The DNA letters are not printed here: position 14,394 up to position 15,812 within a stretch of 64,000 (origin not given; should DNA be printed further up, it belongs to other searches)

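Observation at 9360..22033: Regulator-less accessory cluster pairing duplicated SIS/PfkB genes with two PuuE-type ring amidohydrolases, an ATZ/TRZ amidohydrolase and BtpA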

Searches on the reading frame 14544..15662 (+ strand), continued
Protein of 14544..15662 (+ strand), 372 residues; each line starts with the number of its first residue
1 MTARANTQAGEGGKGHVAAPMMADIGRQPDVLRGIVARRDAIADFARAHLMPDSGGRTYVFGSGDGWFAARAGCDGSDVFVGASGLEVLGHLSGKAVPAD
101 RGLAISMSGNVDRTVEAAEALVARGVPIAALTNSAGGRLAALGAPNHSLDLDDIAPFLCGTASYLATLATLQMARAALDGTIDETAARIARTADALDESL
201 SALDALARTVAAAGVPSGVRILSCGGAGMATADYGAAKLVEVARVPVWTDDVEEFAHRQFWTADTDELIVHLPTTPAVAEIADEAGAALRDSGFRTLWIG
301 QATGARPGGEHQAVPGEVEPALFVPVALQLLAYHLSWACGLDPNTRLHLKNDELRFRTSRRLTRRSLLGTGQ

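Call 52: search_solved_structures(query=A1, max_evalue=0.01, show_alignments=3)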
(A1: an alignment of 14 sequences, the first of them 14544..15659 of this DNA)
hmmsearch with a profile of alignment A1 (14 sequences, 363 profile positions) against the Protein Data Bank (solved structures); distinct sequences matched with E-value up to 0.01: 32.
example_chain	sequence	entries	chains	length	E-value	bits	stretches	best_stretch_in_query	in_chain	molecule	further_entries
2zj3_A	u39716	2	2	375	2e-08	37.4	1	4-335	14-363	Glucosamine--fructose-6-phosphate aminotransferase [isomerizing] 1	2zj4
2v4m_A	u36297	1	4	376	2.1e-08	37.4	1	4-335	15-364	GLUCOSAMINE--FRUCTOSE-6-PHOSPHATE AMINOTRANSFERASE [ISOMERIZING] 1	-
6r4i_A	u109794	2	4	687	1e-07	35.1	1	4-335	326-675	Glutamine--fructose-6-phosphate aminotransferase [isomerizing] 1 | Glutamine--fructose-6-phosphate-aminotransferase [isomerizing] 1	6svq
4s1w_A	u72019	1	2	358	1e-07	35.1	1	6-337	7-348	Glutamine--fructose-6-phosphate aminotransferase [isomerizing]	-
7ndl_A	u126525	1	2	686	1.2e-07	34.9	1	4-335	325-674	Isoform 2 of Glutamine-fructose-6-phosphate aminotransferase [isomerizing] 1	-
6zmj_A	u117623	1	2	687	1.2e-07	34.9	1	4-335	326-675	Glutamine--fructose-6-phosphate aminotransferase [isomerizing] 1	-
6r4e_A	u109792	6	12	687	1.2e-07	34.9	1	4-335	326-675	Glutamine--fructose-6-phosphate aminotransferase [isomerizing] 1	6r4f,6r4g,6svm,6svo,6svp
2aml_A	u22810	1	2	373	3.1e-07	33.5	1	84-332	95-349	SIS domain protein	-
6zmk_A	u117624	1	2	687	3.2e-07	33.5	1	4-335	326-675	Glutamine--fructose-6-phosphate aminotransferase [isomerizing] 1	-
1moq_A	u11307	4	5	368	3.4e-07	33.4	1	149-336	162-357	GLUCOSAMINE 6-PHOSPHATE SYNTHASE | Glutamine--fructose-6-phosphate aminotransferase [isomerizing]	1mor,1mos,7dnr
2poc_A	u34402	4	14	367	4e-07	33.2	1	56-335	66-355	isomerase domain of glutamine-fructose-6-phosphate transaminase (isomerizing)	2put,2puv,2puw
1jxa_A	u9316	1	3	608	1.1e-06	31.7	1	149-336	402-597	glucosamine 6-phosphate synthase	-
4amv_A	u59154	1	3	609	1.1e-06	31.7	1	149-336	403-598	GLUCOSAMINE--FRUCTOSE-6-PHOSPHATE AMINOTRANSFERASE [ISOMER IZING]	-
2j6h_A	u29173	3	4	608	1.2e-06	31.5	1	149-336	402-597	GLUCOSAMINE-FRUCTOSE-6-PHOSPHATE AMINOTRANSFERASE | GLUCOSAMINE--FRUCTOSE-6-PHOSPHATE AMINOTRANSFERASE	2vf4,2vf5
3ooj_A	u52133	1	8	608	1.2e-06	31.5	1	149-336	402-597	Glucosamine/fructose-6-phosphate aminotransferase, isomerizing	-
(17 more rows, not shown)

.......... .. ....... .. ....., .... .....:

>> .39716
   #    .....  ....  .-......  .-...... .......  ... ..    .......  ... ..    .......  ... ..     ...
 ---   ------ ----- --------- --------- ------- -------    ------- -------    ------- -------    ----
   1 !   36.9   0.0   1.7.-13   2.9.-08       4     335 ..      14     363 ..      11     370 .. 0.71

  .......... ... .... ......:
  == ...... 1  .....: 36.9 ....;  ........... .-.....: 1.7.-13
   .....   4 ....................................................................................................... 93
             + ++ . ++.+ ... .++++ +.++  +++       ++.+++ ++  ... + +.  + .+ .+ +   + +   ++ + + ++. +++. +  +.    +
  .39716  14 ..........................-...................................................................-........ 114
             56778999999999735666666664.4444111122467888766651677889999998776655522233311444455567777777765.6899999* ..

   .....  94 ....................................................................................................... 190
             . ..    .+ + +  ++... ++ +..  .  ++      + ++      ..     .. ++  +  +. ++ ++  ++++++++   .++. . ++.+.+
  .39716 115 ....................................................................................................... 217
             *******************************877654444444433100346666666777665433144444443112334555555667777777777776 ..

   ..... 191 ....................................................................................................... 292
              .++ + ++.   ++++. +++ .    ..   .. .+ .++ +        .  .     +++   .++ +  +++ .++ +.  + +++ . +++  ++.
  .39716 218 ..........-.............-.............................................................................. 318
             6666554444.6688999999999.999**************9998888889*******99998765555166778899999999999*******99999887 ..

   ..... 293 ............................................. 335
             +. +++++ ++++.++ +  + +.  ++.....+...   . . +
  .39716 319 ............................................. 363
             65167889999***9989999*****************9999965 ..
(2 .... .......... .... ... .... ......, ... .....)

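Call 67: search_protein_families(library=ncbifam, proteins=[L007:14753-15400:+, L007:18776-19954:-, L007:17815-18783:-, L003:4031-4717:-], max_evalue=0.00001)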
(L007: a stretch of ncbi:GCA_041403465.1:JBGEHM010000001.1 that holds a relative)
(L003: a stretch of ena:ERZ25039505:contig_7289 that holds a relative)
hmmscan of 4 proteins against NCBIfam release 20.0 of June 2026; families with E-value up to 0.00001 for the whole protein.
L007:14753-15400:+ (215 aa): 0 families

L007:18776-19954:- (392 aa): 11 families
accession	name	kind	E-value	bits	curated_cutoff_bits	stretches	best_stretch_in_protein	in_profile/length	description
NF001484.0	PRK00331.1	subfamily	3.1e-28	98.5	381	1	60-383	256-582/601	isomerizing glutamine--fructose-6-phosphate transaminase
TIGR01135.1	glmS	equivalog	3.2e-27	95.3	418.05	1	60-383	255-588/607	glutamine--fructose-6-phosphate transaminase (isomerizing)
NF046059.1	NagB_SO3506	equivalog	6.1e-14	52.1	430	1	59-195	5-141/330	glucosamine-6-phosphate deaminase NagB-II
NF003915.0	PRK05441.1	subfamily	7.1e-10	38.4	168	1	139-191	130-182/300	N-acetylmuramic acid 6-phosphate etherase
NF008458.0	PRK11337.1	equivalog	1.5e-09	37.2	378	1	133-193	181-241/293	MurR/RpiR family transcriptional regulator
NF040776.2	AlsR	equivalog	5.7e-09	35.3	400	1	118-195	154-231/279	transcriptional repressor AlsR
NF006426.0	PRK08674.1-6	subfamily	7.2e-08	31.7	295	1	82-176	36-126/354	bifunctional phosphoglucose/phosphomannose isomerase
TIGR03127.2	RuMP_HxlB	equivalog_domain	8.8e-08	32.2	160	1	142-196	74-128/178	6-phospho-3-hexuloisomerase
TIGR00274.1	TIGR00274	equivalog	1.1e-07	31.2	302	0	141-189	127-175/291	N-acetylmuramic acid 6-phosphate etherase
NF009222.0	PRK12570.1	subfamily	1.1e-07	31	255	1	141-189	139-187/307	N-acetylmuramic acid 6-phosphate etherase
TIGR02815.1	agaS_fam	subfamily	9.6e-06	24.8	529.2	0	58-160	5-112/372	putative sugar isomerase, AgaS family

L007:17815-18783:- (322 aa): 14 families
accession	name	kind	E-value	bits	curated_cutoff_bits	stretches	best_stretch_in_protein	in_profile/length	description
TIGR02152.1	D_ribokin_bact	equivalog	5.1e-19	68.7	299.65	1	171-286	170-288/298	ribokinase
TIGR04382.1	myo_inos_iolC_N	equivalog_domain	5.6e-14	52.1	300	1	169-288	181-299/309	5-dehydro-2-deoxygluconokinase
NF049991.1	TagKinase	equivalog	5.4e-13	48.4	420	1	163-275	181-291/321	tagatose kinase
TIGR03168.1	1-PFK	subfamily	9.3e-12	44.5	216.4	1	176-280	176-282/305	hexose kinase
NF008353.0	PRK11142.1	equivalog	1.7e-11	44.2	341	1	172-286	174-291/307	ribokinase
TIGR03828.1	pfkB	equivalog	3.6e-10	39.4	292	1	166-280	183-282/305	1-phosphofructokinase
NF052444.1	DhDoxglucKinKdgK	equivalog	1.3e-09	37.9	400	1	171-284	183-295/303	2-dehydro-3-deoxygluconokinase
NF006957.1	PRK09434.1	equivalog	1.1e-08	35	450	1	152-262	150-263/302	fructokinase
NF040938.1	KDG_KDGal_kin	equivalog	2.7e-08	33.3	400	1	171-278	177-283/305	bifunctional 2-dehydro-3-deoxygluconokinase/2-dehydro-3-deoxygalactonokinase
NF053626.1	RibKinHalex1628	equivalog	2e-07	30.8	330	1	33-260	38-251/293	ATP-dependent ribose-1-phosphate kinase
TIGR02198.1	rfaE_dom_I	equivalog_domain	8.8e-07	28.3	345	1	176-285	190-303/315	D-glycero-beta-D-manno-heptose-7-phosphate kinase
NF041164.1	NucKinThplmales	equivalog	1e-06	28.2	450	1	148-277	144-270/295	nucleoside kinase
NF041320.1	pfkB_Halo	equivalog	2e-06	27.4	400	1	168-281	163-278/302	1-phosphofructokinase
NF007321.0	PRK09813.1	equivalog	6.6e-06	25.8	247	0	52-281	43-257/261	fructoselysine 6-kinase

L003:4031-4717:- (228 aa): 0 families

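Call 70: search_protein_families(library=pfam, proteins=[L036:6092-7141:+, L028:6067-6945:-, L028:15982-17127:+, L027:16661-17227:+, L036:3571-4959:-, L036:2302-3507:-, L036:1484-2107:-, L036:109-1473:+, L027:20315-21016:-, L027:19550-20182:-], max_evalue=0.001)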
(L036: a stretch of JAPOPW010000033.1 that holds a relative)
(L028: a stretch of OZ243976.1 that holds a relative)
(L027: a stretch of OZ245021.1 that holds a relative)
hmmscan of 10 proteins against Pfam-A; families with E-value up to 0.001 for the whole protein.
L036:6092-7141:+ (349 aa): 1 family
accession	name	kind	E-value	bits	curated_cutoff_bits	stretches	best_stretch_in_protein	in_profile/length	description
PF03773.19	ArsP_1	-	2.2e-36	126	32.3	1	50-343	10-293/294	Predicted permease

L028:6067-6945:- (292 aa): 1 family
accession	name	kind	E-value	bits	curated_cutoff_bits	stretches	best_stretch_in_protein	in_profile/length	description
PF04115.18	Ureidogly_lyase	-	4.1e-12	46.5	23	1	170-233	71-128/162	Ureidoglycolate lyase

L028:15982-17127:+ (381 aa): 2 families
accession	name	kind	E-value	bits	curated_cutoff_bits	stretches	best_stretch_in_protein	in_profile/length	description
PF13635.12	DUF4143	-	2e-42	145.1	28.1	1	172-326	1-159/160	Domain of unknown function (DUF4143)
PF13173.12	AAA_14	-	2.9e-22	79.5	27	1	21-132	3-127/129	AAA domain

L027:16661-17227:+ (188 aa): 2 families
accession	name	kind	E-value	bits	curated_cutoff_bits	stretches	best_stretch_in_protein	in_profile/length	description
PF13470.12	PIN_3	-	9.6e-23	81.6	27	1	52-162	1-114/115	PIN domain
PF01850.27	PIN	-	0.00014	22.9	23.6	0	53-167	1-117/120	PIN domain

L036:3571-4959:- (462 aa): 3 families
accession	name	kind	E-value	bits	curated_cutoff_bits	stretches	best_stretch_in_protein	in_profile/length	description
PF13428.12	TPR_14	-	4.1e-09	36.7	23.5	0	234-267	2-35/44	Tetratricopeptide repeat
PF14559.12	TPR_19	-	2.6e-05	24.9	25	0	173-222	3-52/68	Tetratricopeptide repeat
PF13431.12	TPR_17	-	0.0005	20.6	24.4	0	421-443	6-28/34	Tetratricopeptide repeat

L036:2302-3507:- (401 aa): 4 families
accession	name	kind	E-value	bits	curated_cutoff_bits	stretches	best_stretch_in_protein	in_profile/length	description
PF00441.29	Acyl-CoA_dh_1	-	1.2e-37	129.8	22.4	1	246-379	1-134/150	Acyl-CoA dehydrogenase, C-terminal domain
PF02771.21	Acyl-CoA_dh_N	-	3.4e-26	92.3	22.9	1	21-130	2-113/113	Acyl-CoA dehydrogenase, N-terminal domain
PF02770.24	Acyl-CoA_dh_M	-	7.9e-21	74.5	33.3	1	135-234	1-97/97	Acyl-CoA dehydrogenase, middle domain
PF08028.16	Acyl-CoA_dh_2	-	1e-15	58.6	22.7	1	261-375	1-125/134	Acyl-CoA dehydrogenase, C-terminal domain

L036:1484-2107:- (207 aa): 2 families
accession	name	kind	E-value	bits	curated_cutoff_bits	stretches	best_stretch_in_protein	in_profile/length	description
PF05988.18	DUF899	-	1.8e-17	64.1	27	1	17-196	23-222/224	Bacterial protein of unknown function (DUF899)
PF00578.27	AhpC-TSA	-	2.4e-06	27.9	26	1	36-138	2-104/124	AhpC/TSA family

L036:109-1473:+ (454 aa): 1 family
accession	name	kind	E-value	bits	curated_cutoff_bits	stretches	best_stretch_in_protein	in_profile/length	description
PF05762.20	VWA_CoxE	-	2.4e-35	122.4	26.4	1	230-426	3-202/222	VWA domain containing CoxE-like protein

L027:20315-21016:- (233 aa): 2 families
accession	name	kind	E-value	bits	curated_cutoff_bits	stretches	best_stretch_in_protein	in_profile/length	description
PF01979.26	Amidohydro_1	-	1.1e-25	91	25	1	8-181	177-344/345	Amidohydrolase family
PF07969.17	Amidohydro_3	-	6.2e-12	46.2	29.7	1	20-181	306-470/472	Amidohydrolase family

L027:19550-20182:- (210 aa): 0 families

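Call 71: search_solved_structures(query=L007:14753-15400:+, max_evalue=0.01, show_alignments=1)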
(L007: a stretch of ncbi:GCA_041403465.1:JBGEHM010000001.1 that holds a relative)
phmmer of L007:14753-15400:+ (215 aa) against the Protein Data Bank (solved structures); distinct sequences matched with E-value up to 0.01: 3.
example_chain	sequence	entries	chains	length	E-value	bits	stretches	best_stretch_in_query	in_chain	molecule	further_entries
3qvk_A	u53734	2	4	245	2.7e-17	66.9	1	5-212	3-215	Putative hydantoin racemase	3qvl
3qvj_A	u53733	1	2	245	8.6e-17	65.3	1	5-212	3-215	Putative hydantoin racemase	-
5lfd_A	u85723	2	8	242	8.2e-11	45.8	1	57-209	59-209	Allantoin racemase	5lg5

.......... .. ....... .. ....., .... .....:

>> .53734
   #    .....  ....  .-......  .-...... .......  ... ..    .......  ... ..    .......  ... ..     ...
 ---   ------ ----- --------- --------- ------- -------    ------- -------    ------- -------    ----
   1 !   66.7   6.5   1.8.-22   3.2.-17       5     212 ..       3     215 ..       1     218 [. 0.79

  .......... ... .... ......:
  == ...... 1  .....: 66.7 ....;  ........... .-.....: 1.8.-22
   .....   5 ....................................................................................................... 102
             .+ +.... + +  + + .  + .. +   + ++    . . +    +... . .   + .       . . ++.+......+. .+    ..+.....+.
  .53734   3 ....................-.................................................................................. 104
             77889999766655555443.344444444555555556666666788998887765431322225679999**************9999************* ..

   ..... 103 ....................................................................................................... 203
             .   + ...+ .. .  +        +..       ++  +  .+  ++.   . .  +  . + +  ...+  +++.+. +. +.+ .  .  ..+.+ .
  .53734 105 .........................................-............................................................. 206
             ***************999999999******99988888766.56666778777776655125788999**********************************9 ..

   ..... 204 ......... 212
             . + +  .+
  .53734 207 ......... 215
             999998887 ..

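Call 76: list_cluster_members(proteins=[P0001, P0121, P0002])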
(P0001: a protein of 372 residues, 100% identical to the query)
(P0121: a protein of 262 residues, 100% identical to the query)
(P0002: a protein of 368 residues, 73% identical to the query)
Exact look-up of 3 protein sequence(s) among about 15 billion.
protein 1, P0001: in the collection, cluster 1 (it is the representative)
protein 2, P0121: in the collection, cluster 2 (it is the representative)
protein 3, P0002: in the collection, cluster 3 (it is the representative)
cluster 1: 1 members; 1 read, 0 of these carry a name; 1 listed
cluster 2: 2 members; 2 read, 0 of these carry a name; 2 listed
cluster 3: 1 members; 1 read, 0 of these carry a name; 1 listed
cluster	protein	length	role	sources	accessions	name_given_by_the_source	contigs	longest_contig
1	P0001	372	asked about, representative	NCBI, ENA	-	-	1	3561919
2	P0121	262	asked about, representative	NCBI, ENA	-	-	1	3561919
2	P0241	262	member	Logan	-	-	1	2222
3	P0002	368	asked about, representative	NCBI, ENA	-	-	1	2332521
